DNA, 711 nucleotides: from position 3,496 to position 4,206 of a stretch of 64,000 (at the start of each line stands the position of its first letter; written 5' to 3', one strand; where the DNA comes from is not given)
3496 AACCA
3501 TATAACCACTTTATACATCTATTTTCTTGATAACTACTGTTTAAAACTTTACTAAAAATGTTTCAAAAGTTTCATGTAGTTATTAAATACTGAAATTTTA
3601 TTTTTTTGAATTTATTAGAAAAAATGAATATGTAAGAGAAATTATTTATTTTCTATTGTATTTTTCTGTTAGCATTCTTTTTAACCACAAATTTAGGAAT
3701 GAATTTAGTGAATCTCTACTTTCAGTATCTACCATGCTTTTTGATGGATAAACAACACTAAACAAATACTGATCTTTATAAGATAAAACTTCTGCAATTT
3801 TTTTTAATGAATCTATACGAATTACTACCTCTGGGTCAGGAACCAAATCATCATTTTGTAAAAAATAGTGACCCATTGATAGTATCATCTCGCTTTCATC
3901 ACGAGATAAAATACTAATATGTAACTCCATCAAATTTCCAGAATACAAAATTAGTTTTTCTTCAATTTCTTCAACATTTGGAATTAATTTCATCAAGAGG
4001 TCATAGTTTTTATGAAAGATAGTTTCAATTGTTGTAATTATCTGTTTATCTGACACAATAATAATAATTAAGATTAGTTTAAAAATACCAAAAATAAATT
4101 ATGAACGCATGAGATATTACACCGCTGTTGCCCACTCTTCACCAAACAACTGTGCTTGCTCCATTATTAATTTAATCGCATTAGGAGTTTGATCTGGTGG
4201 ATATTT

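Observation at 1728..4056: Three uncharacterised genes (orphan RHH antitoxin, 444-aa and 136-aa unknowns) wedged beside the RM remnant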

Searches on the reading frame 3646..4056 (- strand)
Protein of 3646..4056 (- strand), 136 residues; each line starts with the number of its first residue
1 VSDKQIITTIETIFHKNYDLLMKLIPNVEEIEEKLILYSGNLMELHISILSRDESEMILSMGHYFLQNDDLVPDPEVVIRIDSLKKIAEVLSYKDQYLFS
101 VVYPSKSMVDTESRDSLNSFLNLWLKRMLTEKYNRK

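Call 3: search_protein_families(library=pfam, proteins=[window:3646-4056:-], max_evalue=1)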
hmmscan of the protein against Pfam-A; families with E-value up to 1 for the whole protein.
window:3646-4056:- (136 aa): 2 families
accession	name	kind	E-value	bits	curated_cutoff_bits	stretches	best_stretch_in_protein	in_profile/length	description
PF21849.1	DUF6908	-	2.8e-12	47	27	1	21-128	6-117/123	Domain of unknown function (DUF6908)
PF06853.17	DUF1249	-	1.1e-10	42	25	1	21-133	2-115/116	Protein of unknown function (DUF1249)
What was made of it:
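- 3646..4056 (-): 136-aa DUF6908/DUF1249 protein, linked to hsdR rather than to the 444-aa gene. Pfam 2.8e-12 and 1.1e-10 (call 3).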

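Call 4: search_protein_families(library=padloc, proteins=[window:3646-4056:-], max_evalue=1)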
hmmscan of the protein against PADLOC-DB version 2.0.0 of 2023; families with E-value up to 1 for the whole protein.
window:3646-4056:- (136 aa): 0 families

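Call 6: search_protein_families(library=ncbifam, proteins=[window:3646-4056:-], max_evalue=1)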
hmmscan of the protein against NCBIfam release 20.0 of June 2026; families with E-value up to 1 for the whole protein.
window:3646-4056:- (136 aa): 2 families
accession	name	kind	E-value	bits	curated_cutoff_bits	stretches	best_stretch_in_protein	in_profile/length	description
NF008267.0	PRK11039.1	equivalog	8.4e-07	29.1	195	1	12-131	14-133/141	DUF1249 family protein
NF010696.0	PRK14096.1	equivalog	0.037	12.5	671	1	41-96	49-100/528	glucose-6-phosphate isomerase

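Call 7: search_protein_families(library=phrogs, proteins=[window:3646-4056:-], max_evalue=1)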
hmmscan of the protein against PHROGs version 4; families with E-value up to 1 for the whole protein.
window:3646-4056:- (136 aa): 1 family
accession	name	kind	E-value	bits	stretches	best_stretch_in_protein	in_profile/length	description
phrog_9098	-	unknown function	0.00016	22.8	1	58-99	46-90/154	-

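Call 10: find_homologous_proteins(query=window:3646-4056:-, max_evalue=0.001)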
Query window:3646-4056:- (136 aa): 2 proteins with E <= 0.001 among 9 candidates.
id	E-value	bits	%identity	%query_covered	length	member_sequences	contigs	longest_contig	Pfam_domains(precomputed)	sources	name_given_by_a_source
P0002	7.3e-80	283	100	100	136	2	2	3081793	PF06853.18,PF21849.2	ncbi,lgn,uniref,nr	ncbi:MAG: DUF1249 domain-containing protein [Candidatus Heimdallarchaeum aukensis]|uniref:DUF1249 do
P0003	7.9e-69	247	89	96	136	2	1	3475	PF06853.18,PF21849.2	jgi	-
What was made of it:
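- Checked: It matches DUF6908 (2.8e-12) and DUF1249 (1.1e-10), both above the gathering score, and NCBI annotates it that way (calls 3, 10).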

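Call 13: find_encoding_contigs(protein=P0003, flank=5000)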
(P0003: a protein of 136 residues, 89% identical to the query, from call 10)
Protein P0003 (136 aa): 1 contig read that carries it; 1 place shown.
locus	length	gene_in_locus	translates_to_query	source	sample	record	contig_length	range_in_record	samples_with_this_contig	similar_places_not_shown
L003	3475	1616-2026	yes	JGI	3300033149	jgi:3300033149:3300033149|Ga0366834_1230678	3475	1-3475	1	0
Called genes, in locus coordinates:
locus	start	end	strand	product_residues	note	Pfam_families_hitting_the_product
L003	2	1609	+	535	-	?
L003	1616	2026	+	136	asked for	PF21849:DUF6908, PF06853:DUF1249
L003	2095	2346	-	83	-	-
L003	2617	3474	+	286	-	?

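Call 18: search_solved_structures(query=window:3646-4056:-, max_evalue=10)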
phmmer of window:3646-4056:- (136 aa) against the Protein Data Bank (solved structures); distinct sequences matched with E-value up to 10: 1.
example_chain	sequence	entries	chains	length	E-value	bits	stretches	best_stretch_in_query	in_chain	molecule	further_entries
8up1_A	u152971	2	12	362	0.57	13.5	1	9-95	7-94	De Novo Protein sr322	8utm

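Call 46: find_related_loci(query=window:3649-4056:-, collection=genome_contigs, flank=8000)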
Query window:3649-4056:- (136 aa) in genome_contigs; peptide patterns used: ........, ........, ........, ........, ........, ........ (x = any residue, [..] = any of these).
141 stretches matched a pattern, but none encodes a relative of the query by tblastn (E <= 1e-3).
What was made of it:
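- Tried and rejected: The 136-aa protein found nothing in genome_contigs (call 46).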

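Call 48: search_dna_similar(query=window:3649-4056:-, collection=plasmids, mode=protein, max_evalue=1, max_rows=30)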
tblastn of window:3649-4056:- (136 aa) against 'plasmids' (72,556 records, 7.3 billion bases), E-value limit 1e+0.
Records with a match: 18; places in all: 19; records where one place covers at least 80% of the query: 16.
Best place of each record, by identity: <60% 18.
By first word of the organism name: Acidovorax 3; Comamonas 2; Cytobacillus 1; Teredinibacter 1; Candidatus 1; Ralstonia 1; Alicycliphilus 1; [Acidovorax] 1; Diaphorobacter 1; Cupriavidus 1; and 5 more.
By predicted mobility (MOB-suite, as given by PLSDB): conjugative 11; non-mobilizable 6; mobilizable 1.
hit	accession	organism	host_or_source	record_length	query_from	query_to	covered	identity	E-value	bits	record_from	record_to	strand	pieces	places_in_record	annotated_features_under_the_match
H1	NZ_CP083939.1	Comamonas thiooxydans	single cell,American Alligator's water ...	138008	11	121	82%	32.5%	1e-13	73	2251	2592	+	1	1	DUF1249 domain-containing protein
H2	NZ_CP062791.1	Cytobacillus oceanisediminis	rhizosphere taken during the low tide ...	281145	31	136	78%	33.3%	1e-7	56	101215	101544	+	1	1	hypothetical protein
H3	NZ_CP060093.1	Teredinibacter purpureus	Bankia setacea,cell culture,gills,gills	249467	11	135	92%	27.8%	1e-7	56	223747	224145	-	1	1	hypothetical protein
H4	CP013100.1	Candidatus Tenderia electrophaga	mixed culture,Biocathode MCL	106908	17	134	87%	28.5%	1e-12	70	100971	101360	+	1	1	hypothetical protein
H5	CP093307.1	Ralstonia insidiosa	-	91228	7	129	90%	26.0%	5e-5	49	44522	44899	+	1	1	hypothetical protein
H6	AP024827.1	Comamonas testosteroni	-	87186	3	129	93%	22.9%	5e-4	45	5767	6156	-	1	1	hypothetical protein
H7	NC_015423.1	Alicycliphilus denitrificans K601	anaerobic sewer sludge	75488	3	129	93%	22.9%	6e-4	45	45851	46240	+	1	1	hypothetical protein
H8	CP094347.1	[Acidovorax] ebreus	cell culture,soil in South China ...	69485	3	129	93%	22.9%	1e-3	45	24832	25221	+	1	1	hypothetical protein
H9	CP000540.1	Acidovorax sp. JS42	-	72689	3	129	93%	22.9%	1e-3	45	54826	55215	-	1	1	hypothetical protein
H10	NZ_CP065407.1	Diaphorobacter sp. JS3051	whole organism,soil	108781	3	129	93%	22.9%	1e-3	45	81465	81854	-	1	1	hypothetical protein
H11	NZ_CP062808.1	Cupriavidus basilensis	Cell culture,Sediment of a freshwater ...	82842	3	129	93%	22.9%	1e-3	45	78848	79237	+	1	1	hypothetical protein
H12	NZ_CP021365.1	Acidovorax carolinensis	-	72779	3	129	93%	22.1%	1e-3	44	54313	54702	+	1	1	hypothetical protein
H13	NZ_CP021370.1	Acidovorax carolinensis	-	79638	3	129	93%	22.1%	1e-3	44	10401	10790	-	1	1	hypothetical protein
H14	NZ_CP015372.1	Pandoraea pnomenusa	mixed culture,bioreactor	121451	3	129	93%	22.1%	1e-3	44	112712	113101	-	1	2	hypothetical protein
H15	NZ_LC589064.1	Pseudomonas aeruginosa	-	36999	3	129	93%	22.1%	2e-3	44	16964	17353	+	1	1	hypothetical protein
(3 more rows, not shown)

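Call 49: get_annotated_region(hit=H1, flank=6000)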
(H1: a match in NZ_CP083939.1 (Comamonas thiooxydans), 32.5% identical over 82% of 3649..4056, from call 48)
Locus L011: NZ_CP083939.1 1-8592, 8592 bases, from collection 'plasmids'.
description: Comamonas thiooxydans strain CSUSB4 plasmid unnamed1, complete sequence
organism: Comamonas thiooxydans (NCBI taxid 363952)
taxonomy: Bacteria; Pseudomonadota; Betaproteobacteria; Burkholderiales; Comamonadaceae; Comamonas; Comamonas thiooxydans
host: -; source: single cell,American Alligator's water tank; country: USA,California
typing (MOB-suite, as given by PLSDB): non-mobilizable
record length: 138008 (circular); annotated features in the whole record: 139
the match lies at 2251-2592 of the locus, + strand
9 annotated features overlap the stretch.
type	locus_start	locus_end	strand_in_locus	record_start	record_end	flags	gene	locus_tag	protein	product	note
CDS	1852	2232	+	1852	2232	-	-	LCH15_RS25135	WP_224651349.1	hypothetical protein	-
CDS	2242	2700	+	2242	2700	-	-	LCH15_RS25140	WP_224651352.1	DUF1249 domain-containing protein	-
CDS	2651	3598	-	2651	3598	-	-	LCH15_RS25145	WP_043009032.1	IS5 family transposase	-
CDS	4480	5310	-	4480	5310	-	-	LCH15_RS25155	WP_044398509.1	AraC family transcriptional regulator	GO:0006355 - regulation of DNA-templated transcription [Evidence IEA]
CDS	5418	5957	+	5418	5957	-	-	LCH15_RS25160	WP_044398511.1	carboxymuconolactone decarboxylase family protein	-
CDS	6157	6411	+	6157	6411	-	-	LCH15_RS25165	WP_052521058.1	hypothetical protein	-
CDS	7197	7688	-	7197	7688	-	-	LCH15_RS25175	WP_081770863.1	DM13 domain-containing protein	-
CDS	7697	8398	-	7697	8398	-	-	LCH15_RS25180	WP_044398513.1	haloacid dehalogenase type II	GO:0006805 - xenobiotic metabolic process [Evidence IEA]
CDS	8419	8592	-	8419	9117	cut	-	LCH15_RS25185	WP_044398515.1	glutathione S-transferase N-terminal domain-containing protein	GO:0006749 - glutathione metabolic process [Evidence IEA]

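Call 50: get_annotated_region(hit=H4, flank=6000)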
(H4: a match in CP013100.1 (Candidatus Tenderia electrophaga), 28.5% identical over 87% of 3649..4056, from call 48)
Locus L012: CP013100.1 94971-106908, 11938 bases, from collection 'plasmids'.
description: Candidatus Tenderia electrophaga plasmid, complete sequence
organism: Candidatus Tenderia electrophaga (NCBI taxid 1748243)
taxonomy: Bacteria; Pseudomonadota; Gammaproteobacteria; Chromatiales; Chromatiaceae; Candidatus Tenderia; Candidatus Tenderia electrophaga
host: -; source: mixed culture,Biocathode MCL; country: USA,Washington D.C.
typing (MOB-suite, as given by PLSDB): mobilizable; relaxase MOBP
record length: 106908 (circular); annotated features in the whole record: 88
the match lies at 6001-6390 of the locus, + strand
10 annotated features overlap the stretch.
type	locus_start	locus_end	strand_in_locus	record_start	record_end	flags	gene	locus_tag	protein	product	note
CDS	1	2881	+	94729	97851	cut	-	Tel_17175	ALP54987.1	cation transporter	-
CDS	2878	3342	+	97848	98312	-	-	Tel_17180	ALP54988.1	hypothetical protein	-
CDS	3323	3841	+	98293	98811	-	-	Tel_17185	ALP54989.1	hypothetical protein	-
CDS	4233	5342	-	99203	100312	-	-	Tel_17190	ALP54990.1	hypothetical protein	-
CDS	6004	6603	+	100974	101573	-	-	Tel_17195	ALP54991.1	hypothetical protein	-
CDS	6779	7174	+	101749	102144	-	-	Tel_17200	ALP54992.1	hypothetical protein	-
CDS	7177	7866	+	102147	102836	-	-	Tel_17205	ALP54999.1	hypothetical protein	-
CDS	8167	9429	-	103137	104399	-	-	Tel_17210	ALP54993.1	phosphatidylinositol kinase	-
CDS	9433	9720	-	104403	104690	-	-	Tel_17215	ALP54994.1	hypothetical protein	-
CDS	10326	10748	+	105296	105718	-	-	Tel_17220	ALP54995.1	antirestriction protein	-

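Call 51: get_annotated_region(hit=H2, flank=6000)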
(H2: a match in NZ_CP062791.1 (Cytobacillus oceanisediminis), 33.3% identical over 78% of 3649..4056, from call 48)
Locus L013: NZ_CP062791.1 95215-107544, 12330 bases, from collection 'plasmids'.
description: Cytobacillus oceanisediminis strain YPW-V2 plasmid unnamed1, complete sequence
organism: Cytobacillus oceanisediminis (NCBI taxid 665099)
taxonomy: Bacteria; Bacillota; Bacilli; Bacillales; Bacillaceae; Cytobacillus; Cytobacillus oceanisediminis
host: -; source: rhizosphere taken during the low tide period; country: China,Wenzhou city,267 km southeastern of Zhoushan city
typing (MOB-suite, as given by PLSDB): non-mobilizable
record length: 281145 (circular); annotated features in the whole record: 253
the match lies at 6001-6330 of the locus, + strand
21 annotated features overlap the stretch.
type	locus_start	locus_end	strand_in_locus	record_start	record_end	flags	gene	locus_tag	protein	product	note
CDS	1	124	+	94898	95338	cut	-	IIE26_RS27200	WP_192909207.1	hypothetical protein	-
CDS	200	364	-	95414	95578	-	-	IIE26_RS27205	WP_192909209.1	hypothetical protein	-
CDS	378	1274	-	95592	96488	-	-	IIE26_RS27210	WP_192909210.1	helix-turn-helix transcriptional regulator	-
CDS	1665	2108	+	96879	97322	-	-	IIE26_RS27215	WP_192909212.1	hypothetical protein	-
CDS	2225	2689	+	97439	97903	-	-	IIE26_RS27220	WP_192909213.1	hypothetical protein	-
CDS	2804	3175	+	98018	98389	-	-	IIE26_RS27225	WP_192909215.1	hypothetical protein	-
CDS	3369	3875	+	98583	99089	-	-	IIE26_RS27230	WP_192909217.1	hypothetical protein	-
CDS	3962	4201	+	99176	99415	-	-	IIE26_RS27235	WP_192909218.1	hypothetical protein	-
CDS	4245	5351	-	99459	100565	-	-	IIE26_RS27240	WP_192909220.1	tyrosine-type recombinase/integrase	GO:0015074 - DNA integration [Evidence IEA]; GO:0006310 - DNA recombination [Evidence IEA]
CDS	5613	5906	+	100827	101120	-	-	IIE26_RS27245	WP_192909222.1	hypothetical protein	-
CDS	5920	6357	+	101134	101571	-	-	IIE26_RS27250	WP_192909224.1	hypothetical protein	-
CDS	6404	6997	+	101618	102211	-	-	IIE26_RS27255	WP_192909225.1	hypothetical protein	-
CDS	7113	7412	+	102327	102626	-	-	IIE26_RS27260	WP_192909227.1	hypothetical protein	-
CDS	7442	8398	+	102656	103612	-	-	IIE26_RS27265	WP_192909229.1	hypothetical protein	-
CDS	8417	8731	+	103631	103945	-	-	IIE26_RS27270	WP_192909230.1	hypothetical protein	-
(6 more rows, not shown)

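Call 52: get_annotated_region(hit=H9, flank=7000)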
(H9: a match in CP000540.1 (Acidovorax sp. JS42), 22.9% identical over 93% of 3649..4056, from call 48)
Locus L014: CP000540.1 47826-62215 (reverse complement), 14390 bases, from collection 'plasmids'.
description: Acidovorax sp. JS42 plasmid pAOVO01, complete sequence
organism: Acidovorax sp. JS42 (NCBI taxid 232721)
taxonomy: Bacteria; Pseudomonadota; Betaproteobacteria; Burkholderiales; Comamonadaceae; Acidovorax; Acidovorax sp. JS42
host: -; source: -; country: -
typing (MOB-suite, as given by PLSDB): conjugative; replicon rep_cluster_1864; relaxase MOBF; mating-pair formation MPF_F
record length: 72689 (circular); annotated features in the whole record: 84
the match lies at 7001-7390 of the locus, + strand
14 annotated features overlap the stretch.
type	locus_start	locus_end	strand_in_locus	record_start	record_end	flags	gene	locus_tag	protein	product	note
CDS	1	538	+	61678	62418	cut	-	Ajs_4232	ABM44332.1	hypothetical protein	-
CDS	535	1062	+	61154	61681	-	-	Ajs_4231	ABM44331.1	aspartyl protease-like protein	-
CDS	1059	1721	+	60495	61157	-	-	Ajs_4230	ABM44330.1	metal dependent phosphohydrolase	-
CDS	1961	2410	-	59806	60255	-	-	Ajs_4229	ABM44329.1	hypothetical protein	-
CDS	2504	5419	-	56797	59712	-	-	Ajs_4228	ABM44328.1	transposase Tn3 family protein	-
CDS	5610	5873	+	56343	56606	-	-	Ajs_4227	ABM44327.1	conserved hypothetical protein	-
CDS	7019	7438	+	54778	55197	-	-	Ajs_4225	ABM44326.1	hypothetical protein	-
CDS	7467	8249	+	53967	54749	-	-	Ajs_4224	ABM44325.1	Cobyrinic acid a,c-diamide synthase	-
CDS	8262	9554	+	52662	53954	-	-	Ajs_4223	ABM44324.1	parB-like partition proteins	-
CDS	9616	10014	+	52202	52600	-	-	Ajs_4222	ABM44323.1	hypothetical protein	-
CDS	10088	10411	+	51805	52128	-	-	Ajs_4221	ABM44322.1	protein of unknown function DUF891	-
CDS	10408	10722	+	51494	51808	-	-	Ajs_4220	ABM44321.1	putative transcriptional regulator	-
CDS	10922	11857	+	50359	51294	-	-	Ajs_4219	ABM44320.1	hypothetical protein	-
CDS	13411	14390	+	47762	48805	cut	-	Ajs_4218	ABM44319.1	conserved hypothetical protein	-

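Call 53: get_annotated_region(hit=H5, flank=7000)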
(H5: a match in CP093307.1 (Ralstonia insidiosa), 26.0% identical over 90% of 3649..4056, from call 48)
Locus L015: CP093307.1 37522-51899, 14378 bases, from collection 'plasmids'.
description: Ralstonia insidiosa strain 15-1563-3 plasmid pB1903, complete sequence
organism: Ralstonia insidiosa (NCBI taxid 190721)
taxonomy: Bacteria; Pseudomonadota; Betaproteobacteria; Burkholderiales; Burkholderiaceae; Ralstonia; Ralstonia insidiosa
host: -; source: -; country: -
typing (MOB-suite, as given by PLSDB): non-mobilizable; mating-pair formation MPF_F
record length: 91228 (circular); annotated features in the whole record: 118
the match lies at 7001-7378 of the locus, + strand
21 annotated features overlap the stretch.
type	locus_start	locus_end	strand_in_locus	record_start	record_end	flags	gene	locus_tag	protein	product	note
CDS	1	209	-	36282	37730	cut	-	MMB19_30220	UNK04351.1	ISL3 family transposase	-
CDS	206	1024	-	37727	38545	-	-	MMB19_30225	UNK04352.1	site-specific DNA-methyltransferase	-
CDS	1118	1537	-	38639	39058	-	-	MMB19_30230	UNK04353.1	hypothetical protein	-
CDS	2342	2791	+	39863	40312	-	-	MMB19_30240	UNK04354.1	hypothetical protein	-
CDS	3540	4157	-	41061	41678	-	-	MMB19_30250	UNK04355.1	hypothetical protein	-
CDS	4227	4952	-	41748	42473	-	-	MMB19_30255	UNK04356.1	M48 family metallopeptidase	-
CDS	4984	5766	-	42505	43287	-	-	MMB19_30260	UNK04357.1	hypothetical protein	-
CDS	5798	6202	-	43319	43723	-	-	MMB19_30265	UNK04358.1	type II toxin-antitoxin system VapC family toxin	-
CDS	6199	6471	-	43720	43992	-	-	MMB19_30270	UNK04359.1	AbrB/MazE/SpoVT family DNA-binding domain-containing protein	-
CDS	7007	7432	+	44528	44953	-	-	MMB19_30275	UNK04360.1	hypothetical protein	-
CDS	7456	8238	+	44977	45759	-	-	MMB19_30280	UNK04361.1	ParA family protein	-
CDS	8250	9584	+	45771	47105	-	-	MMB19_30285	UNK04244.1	ParB/RepB/Spo0J family partition protein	-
CDS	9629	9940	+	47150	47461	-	-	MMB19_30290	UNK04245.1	hypothetical protein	-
CDS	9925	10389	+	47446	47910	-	-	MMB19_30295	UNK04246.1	hypothetical protein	-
CDS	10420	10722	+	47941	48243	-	-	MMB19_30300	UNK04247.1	hypothetical protein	-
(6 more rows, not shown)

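Call 57: find_homologous_proteins(query=A3, max_evalue=0.001)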
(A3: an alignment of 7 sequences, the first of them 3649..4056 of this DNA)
Query A3 (7 sequences) (136 aa, profile of the alignment): 265 proteins with E <= 0.001 among 1877 candidates; the best 120 are listed.
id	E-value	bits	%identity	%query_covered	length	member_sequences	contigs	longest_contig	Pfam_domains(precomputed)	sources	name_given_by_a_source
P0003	1.3e-52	195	89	96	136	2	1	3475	PF06853.18,PF21849.2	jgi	-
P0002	1.1e-51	192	100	100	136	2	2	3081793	PF06853.18,PF21849.2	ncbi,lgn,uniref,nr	ncbi:MAG: DUF1249 domain-containing protein [Candidatus Heimdallarchaeum aukensis]|uniref:DUF1249 do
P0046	1.5e-47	179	23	87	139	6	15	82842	-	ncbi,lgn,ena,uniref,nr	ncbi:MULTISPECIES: hypothetical protein [Burkholderiales]|uniref:Uncharacterized protein n=1 Tax=Cup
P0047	2.6e-47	178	23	87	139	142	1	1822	-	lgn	-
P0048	2.6e-47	178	30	91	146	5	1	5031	PF06853.18,PF21849.2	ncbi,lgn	-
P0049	4.7e-46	174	31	91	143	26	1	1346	PF06853.18,PF21849.2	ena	-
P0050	1.5e-45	172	22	87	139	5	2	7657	-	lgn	-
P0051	3.2e-45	171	26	86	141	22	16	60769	-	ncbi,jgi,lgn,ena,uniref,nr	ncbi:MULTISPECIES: hypothetical protein [Betaproteobacteria]|uniref:hypothetical protein n=1 Tax=Bet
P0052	1.3e-44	169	31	90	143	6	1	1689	PF06853.18,PF21849.2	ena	-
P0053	1.7e-44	169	23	87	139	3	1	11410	-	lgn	-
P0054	2.4e-44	168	23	87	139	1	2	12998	-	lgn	-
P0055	7.3e-44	167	22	87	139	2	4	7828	PF06853.18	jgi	jgi:uncharacterized protein YqiB (DUF1249 family)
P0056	1.7e-43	166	27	86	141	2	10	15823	-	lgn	-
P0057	3.9e-43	165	21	87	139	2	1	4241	-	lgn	-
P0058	5.5e-43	164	23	88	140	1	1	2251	-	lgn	-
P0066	7.4e-40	154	39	91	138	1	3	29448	PF06853.18,PF21849.2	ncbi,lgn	ncbi:MAG: DUF1249 domain-containing protein [Saprospiraceae bacterium]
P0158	2.0e-31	127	33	91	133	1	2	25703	PF06853.18,PF21849.2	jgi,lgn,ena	-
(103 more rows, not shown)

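Call 58: find_encoding_contigs(protein=P0066, flank=7000, max_places=3)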
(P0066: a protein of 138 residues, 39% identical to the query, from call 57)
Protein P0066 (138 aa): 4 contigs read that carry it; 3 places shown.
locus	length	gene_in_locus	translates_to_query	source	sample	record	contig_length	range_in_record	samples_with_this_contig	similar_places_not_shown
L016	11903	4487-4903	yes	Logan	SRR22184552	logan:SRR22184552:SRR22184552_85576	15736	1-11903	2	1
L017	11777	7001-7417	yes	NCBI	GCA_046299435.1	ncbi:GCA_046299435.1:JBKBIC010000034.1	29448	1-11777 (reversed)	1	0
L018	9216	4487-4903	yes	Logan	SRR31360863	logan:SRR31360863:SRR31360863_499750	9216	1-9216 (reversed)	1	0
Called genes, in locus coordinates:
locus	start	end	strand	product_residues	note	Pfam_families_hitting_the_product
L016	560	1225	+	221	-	PF01656:CbiA, PF06564:CBP_BcsQ (faint), PF07015:VirC1, PF09140:MipZ (weak), PF10609:ParA, PF13614:AAA_31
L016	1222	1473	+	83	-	-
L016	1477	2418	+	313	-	PF13155:Toprim_2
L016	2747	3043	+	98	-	-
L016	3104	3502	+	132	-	PF00436:SSB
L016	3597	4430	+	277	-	PF05869:Dam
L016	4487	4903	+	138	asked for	PF06853:DUF1249, PF21849:DUF6908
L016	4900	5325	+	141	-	-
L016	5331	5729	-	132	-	-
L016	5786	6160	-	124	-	-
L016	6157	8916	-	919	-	PF08751:TrwC, PF01443:Viral_helicase1, PF09848:SLFN-g3_helicase (weak), PF13245:AAA_19, PF13401:AAA_22 (weak), PF13604:AAA_30, PF22232:TraI_hel_assoc_N, PF01443:Viral_helicase1 (weak)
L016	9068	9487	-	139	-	-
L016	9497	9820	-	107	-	-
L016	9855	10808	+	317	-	-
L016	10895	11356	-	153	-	-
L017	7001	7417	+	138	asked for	PF06853:DUF1249, PF21849:DUF6908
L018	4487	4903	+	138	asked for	PF06853:DUF1249, PF21849:DUF6908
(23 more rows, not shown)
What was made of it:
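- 3646..4056 (-): Homologues lie in plasmid and ICE establishment or partition regions (calls 48-53, 58).
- Closest known: DUF6908 / DUF1249. Different: Those relatives lie in plasmid or ICE regions: as the first gene before parA-parB, or after ssb and dam near a TrwC relaxase (calls 52, 53, 58).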

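Call 59: find_encoding_contigs(protein=P0158, flank=7000, max_places=3)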
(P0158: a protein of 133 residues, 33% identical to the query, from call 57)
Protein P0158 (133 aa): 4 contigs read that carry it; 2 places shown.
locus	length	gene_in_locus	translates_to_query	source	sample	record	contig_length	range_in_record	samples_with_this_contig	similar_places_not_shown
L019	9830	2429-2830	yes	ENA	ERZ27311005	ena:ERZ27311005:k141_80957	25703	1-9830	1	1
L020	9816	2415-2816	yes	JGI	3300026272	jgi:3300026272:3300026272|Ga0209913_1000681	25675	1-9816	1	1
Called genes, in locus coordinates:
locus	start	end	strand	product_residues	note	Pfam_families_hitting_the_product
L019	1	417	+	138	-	?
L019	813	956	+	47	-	-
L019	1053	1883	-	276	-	-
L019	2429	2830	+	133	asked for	PF21849:DUF6908, PF06853:DUF1249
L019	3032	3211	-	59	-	PF09926:DUF2158 (weak)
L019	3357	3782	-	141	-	-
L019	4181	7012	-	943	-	PF13604:AAA_30 (faint)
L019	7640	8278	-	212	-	-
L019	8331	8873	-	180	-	-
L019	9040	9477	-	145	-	-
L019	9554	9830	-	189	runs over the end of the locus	-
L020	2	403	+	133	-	?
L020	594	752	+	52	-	-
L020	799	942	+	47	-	-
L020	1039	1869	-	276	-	-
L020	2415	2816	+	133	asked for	PF21849:DUF6908, PF06853:DUF1249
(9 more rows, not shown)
